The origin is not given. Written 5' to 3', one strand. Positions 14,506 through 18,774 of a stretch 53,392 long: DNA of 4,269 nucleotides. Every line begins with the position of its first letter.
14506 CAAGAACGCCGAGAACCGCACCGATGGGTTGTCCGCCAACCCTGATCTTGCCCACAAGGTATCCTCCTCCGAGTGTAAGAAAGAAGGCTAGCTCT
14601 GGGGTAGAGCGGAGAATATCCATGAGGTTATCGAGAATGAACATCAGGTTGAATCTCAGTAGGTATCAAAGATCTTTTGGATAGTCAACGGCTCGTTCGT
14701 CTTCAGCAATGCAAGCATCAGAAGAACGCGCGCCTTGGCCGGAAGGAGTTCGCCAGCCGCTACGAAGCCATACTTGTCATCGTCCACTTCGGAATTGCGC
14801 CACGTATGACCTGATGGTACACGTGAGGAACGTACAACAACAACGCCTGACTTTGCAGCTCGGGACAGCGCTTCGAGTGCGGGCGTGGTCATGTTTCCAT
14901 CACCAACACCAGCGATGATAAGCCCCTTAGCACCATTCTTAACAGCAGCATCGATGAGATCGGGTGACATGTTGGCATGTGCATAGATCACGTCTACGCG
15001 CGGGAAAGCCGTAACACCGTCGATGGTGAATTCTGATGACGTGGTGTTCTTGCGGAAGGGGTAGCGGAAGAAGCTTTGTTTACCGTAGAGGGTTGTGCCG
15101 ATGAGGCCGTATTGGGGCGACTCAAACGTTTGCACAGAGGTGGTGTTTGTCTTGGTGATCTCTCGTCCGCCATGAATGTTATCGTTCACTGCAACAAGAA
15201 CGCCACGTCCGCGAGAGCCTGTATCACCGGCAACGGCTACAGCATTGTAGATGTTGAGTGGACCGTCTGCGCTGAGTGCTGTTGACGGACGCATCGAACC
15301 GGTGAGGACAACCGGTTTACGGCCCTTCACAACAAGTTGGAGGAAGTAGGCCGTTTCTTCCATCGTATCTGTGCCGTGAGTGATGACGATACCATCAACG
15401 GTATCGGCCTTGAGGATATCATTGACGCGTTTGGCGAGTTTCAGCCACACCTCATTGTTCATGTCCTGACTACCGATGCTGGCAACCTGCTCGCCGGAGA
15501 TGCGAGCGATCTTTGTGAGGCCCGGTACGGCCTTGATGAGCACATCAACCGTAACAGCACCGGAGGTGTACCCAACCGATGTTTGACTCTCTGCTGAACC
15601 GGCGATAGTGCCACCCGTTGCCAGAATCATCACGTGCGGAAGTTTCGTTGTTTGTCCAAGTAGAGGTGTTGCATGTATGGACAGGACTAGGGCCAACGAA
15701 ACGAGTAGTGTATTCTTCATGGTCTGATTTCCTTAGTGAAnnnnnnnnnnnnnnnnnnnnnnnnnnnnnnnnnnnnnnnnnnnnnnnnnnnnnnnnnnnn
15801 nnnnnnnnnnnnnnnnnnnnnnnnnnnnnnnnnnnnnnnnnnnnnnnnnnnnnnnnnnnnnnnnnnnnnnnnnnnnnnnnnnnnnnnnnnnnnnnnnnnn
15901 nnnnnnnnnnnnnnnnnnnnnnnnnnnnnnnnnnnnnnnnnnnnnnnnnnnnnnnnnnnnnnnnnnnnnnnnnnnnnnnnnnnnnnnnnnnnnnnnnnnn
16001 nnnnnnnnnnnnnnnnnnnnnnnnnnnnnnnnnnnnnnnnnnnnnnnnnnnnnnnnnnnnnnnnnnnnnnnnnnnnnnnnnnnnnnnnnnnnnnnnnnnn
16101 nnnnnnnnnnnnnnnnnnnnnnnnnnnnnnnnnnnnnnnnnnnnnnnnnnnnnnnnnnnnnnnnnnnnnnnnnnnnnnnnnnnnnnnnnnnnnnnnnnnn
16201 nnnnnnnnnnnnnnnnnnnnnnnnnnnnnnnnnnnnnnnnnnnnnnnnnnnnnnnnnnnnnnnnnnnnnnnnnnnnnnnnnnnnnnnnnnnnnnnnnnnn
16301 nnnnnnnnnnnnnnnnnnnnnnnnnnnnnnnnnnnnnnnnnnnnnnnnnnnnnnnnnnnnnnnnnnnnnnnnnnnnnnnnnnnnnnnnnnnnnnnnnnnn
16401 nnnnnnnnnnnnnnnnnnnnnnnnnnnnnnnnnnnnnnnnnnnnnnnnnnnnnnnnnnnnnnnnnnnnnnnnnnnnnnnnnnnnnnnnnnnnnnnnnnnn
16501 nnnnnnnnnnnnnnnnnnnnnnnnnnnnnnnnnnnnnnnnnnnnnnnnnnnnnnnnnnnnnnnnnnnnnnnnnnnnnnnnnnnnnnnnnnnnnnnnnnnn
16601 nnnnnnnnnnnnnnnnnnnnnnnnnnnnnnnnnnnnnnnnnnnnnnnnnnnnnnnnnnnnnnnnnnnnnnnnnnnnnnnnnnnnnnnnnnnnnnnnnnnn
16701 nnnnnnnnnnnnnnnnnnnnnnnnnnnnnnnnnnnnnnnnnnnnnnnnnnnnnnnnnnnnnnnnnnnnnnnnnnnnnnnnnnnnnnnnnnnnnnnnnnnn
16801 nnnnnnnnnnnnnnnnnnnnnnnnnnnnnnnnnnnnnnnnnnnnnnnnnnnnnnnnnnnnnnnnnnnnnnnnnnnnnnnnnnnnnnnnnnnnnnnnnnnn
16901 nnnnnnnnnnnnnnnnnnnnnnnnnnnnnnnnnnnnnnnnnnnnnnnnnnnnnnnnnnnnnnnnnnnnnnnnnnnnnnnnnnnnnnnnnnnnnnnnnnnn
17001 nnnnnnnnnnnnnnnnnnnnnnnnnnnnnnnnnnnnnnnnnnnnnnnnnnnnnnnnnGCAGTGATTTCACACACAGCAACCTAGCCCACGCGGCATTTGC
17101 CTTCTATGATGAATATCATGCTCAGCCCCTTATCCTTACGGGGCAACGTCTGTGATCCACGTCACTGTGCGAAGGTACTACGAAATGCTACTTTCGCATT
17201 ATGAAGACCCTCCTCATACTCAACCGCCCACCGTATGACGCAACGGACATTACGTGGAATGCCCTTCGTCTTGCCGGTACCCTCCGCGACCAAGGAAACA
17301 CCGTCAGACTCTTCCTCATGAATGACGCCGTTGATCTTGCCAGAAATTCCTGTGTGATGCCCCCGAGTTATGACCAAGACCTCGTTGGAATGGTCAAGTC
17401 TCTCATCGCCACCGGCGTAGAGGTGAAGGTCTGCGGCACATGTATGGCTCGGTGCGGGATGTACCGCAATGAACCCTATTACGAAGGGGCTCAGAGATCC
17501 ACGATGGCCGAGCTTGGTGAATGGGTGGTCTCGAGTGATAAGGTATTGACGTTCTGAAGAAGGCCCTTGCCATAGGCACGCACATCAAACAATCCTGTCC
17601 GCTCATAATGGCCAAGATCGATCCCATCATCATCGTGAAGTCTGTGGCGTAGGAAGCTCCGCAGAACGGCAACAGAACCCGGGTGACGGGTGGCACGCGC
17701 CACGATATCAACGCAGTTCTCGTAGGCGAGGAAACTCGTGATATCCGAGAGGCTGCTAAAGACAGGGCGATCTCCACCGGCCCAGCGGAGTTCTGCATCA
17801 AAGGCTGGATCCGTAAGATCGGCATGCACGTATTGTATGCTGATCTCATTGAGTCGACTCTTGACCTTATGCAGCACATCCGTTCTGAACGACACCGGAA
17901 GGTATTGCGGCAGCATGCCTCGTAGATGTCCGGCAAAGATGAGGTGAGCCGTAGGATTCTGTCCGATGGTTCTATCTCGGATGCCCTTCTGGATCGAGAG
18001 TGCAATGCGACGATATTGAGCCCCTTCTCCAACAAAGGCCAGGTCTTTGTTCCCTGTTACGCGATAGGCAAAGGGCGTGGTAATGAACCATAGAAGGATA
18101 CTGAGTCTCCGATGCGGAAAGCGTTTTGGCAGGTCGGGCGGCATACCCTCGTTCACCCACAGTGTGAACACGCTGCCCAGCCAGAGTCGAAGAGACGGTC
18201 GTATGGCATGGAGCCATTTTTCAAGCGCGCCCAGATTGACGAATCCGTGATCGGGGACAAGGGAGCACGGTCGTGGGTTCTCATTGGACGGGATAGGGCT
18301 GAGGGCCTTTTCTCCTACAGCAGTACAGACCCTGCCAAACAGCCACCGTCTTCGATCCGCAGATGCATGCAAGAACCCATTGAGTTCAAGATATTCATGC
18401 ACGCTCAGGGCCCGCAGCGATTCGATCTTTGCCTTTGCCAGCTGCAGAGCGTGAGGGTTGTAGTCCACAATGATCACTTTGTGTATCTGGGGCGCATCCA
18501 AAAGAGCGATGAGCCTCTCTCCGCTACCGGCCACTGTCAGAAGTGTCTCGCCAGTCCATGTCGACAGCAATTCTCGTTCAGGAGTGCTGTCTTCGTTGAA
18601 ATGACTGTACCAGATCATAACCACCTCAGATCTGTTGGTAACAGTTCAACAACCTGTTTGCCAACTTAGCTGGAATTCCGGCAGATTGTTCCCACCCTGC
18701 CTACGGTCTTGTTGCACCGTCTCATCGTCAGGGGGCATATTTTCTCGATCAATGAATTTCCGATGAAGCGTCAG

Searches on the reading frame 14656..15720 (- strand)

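Call 89: search_protein_families(library=pfam, proteins=[window:14656-15720:-], max_evalue=0.00001)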
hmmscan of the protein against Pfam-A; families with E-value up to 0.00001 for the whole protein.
window:14656-15720:- (354 aa): 2 families
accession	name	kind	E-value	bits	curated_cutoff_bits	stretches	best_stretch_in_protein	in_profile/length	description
PF00710.25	Asparaginase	-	2.6e-65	220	22.5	1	29-214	1-184/193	Asparaginase, N-terminal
PF17763.6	Asparaginase_C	-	8e-36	122.9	34.6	1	241-351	1-114/114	Glutaminase/Asparaginase C-terminal domain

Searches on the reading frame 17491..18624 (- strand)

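Call 89: search_protein_families(library=pfam, proteins=[window:17491-18624:-], max_evalue=0.00001)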
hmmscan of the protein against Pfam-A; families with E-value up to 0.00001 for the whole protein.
window:17491-18624:- (377 aa): 1 family
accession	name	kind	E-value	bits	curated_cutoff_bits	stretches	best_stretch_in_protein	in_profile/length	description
PF11899.13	DUF3419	-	2.3e-09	37.4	28.2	1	5-87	11-92/385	Protein of unknown function (DUF3419)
